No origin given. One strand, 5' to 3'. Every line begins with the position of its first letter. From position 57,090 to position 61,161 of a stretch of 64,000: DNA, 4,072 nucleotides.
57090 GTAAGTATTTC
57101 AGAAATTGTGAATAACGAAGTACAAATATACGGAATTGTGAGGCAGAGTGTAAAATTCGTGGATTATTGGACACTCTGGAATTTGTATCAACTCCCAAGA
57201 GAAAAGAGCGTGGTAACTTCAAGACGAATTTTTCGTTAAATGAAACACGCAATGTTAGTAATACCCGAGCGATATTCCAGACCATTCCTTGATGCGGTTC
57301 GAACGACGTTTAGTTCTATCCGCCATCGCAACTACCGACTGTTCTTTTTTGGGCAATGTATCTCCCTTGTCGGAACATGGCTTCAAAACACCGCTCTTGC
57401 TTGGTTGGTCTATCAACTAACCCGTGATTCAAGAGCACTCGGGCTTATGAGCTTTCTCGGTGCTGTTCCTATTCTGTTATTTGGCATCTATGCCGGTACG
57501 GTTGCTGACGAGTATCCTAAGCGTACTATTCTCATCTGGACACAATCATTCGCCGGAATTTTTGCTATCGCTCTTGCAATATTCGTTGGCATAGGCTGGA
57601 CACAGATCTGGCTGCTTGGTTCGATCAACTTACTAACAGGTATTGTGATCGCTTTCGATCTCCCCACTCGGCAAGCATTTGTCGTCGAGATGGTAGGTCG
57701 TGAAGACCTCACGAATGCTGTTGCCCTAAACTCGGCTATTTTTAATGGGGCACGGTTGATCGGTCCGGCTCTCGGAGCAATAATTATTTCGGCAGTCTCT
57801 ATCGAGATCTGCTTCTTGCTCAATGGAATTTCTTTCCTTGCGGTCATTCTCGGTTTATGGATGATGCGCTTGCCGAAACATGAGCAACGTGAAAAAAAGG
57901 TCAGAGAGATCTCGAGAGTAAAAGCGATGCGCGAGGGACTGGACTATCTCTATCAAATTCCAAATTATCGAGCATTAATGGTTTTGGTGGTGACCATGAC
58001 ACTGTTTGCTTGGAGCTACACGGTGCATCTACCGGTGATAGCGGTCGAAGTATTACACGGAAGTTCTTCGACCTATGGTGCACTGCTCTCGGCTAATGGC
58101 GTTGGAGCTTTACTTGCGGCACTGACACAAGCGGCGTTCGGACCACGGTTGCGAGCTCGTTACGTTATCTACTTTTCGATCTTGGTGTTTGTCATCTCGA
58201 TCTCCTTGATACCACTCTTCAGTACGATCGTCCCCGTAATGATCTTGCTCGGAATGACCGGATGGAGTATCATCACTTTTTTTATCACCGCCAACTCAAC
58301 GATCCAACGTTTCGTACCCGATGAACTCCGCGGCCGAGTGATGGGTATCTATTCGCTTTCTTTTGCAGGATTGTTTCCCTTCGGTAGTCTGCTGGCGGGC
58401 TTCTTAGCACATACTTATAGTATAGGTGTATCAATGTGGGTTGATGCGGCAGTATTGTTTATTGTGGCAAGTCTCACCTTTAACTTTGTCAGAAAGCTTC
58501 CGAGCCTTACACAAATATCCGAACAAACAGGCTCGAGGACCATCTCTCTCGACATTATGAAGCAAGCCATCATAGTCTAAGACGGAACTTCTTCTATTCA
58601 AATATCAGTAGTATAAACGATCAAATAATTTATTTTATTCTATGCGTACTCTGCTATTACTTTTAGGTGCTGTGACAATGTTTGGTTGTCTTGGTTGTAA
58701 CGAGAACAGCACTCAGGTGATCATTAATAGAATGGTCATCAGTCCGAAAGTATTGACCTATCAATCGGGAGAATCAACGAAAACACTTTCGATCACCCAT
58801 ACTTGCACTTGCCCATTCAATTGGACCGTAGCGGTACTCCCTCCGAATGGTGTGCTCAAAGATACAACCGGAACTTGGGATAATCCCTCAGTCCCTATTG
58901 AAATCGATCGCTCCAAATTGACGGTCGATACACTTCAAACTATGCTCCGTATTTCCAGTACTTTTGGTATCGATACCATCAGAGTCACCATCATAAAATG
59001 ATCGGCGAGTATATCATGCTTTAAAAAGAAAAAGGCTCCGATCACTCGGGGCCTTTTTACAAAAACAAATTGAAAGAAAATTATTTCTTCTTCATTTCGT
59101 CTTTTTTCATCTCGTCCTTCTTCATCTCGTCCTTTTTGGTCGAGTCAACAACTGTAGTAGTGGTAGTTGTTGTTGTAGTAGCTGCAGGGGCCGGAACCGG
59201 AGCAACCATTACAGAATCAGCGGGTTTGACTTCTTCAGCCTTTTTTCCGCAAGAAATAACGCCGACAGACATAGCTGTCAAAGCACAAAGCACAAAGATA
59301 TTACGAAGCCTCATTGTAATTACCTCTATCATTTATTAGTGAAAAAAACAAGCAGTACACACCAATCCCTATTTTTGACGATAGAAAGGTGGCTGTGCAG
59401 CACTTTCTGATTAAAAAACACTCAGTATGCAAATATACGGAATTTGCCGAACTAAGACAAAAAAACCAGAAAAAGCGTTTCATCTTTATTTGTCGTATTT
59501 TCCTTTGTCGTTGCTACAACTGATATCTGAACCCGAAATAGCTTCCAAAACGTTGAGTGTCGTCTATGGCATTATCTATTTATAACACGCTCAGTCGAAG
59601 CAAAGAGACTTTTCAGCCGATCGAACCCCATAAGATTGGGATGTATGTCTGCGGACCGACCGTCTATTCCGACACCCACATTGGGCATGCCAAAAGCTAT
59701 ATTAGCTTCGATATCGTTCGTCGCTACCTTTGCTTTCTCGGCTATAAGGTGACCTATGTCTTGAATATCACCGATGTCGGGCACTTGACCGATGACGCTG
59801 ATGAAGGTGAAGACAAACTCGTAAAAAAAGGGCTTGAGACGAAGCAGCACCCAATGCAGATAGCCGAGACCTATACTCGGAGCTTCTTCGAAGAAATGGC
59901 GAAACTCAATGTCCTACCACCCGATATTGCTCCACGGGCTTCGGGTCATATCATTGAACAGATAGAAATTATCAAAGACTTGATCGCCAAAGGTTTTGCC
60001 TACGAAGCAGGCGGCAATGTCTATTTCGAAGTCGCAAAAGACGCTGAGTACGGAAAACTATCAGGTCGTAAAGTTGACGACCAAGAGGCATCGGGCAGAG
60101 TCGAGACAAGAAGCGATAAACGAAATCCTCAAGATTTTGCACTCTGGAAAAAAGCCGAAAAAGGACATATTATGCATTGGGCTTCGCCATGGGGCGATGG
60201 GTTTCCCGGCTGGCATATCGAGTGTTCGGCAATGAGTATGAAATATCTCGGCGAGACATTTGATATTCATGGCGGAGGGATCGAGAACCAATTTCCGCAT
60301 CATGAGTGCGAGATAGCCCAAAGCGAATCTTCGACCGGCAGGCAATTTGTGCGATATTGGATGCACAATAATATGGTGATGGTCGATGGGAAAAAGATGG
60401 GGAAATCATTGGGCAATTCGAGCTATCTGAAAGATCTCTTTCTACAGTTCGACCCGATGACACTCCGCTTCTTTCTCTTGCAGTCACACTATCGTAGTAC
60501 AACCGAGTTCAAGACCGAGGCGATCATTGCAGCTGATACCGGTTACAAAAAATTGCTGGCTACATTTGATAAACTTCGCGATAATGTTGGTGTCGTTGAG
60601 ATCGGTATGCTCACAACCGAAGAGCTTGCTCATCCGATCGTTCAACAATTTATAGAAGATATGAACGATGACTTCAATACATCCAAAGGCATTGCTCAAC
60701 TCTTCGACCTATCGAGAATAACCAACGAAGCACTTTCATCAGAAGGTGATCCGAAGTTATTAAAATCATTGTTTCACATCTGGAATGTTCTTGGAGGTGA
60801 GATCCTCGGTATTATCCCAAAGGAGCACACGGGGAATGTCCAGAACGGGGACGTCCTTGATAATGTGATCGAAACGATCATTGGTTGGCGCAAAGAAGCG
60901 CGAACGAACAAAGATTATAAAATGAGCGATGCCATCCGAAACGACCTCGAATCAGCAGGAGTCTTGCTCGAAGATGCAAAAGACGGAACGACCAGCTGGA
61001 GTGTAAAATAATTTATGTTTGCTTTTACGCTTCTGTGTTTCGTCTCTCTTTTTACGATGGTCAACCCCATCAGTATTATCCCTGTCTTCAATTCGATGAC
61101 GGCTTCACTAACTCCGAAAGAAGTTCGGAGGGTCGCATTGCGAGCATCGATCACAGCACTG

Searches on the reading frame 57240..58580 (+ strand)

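Call 58: search_protein_families(library=pfam, proteins=[window:57240-58580:+], max_evalue=0.00001)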
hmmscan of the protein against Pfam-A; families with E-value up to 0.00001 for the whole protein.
window:57240-58580:+ (446 aa): 2 families
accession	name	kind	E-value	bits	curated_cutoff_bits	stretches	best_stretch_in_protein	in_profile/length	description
PF05977.19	MFS_3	-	3.8e-66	224.1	27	1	22-424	2-399/524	Transmembrane secretion effector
PF07690.21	MFS_1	-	2.5e-46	158.6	33.4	2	35-375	1-339/347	Major Facilitator Superfamily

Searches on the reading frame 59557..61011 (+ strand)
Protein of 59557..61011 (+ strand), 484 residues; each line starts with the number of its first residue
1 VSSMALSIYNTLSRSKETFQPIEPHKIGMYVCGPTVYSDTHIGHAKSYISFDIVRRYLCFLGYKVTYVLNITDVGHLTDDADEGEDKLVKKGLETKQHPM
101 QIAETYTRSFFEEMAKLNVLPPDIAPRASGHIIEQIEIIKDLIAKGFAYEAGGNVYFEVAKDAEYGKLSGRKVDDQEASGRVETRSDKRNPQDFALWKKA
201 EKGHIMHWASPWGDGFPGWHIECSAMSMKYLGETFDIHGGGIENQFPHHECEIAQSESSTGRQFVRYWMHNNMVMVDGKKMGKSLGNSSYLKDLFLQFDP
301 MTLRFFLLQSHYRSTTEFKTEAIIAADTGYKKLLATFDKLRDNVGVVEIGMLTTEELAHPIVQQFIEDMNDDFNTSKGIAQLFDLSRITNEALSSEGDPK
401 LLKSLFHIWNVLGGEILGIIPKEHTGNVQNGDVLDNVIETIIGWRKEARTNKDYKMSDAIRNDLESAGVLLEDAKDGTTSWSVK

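Call 58: search_protein_families(library=pfam, proteins=[window:59557-61011:+], max_evalue=0.00001)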
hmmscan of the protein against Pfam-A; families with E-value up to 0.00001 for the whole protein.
window:59557-61011:+ (484 aa): 3 families
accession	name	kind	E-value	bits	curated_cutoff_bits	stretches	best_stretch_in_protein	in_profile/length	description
PF01406.26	tRNA-synt_1e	-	3e-113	378.6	27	1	19-326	2-299/301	tRNA synthetases class I (C) catalytic domain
PF09190.17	DALR_2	-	1.1e-11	45.5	22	1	364-419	1-55/57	DALR domain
PF09334.17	tRNA-synt_1g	-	1.3e-08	34.5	20.1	0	260-322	307-370/391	tRNA synthetases class I (M)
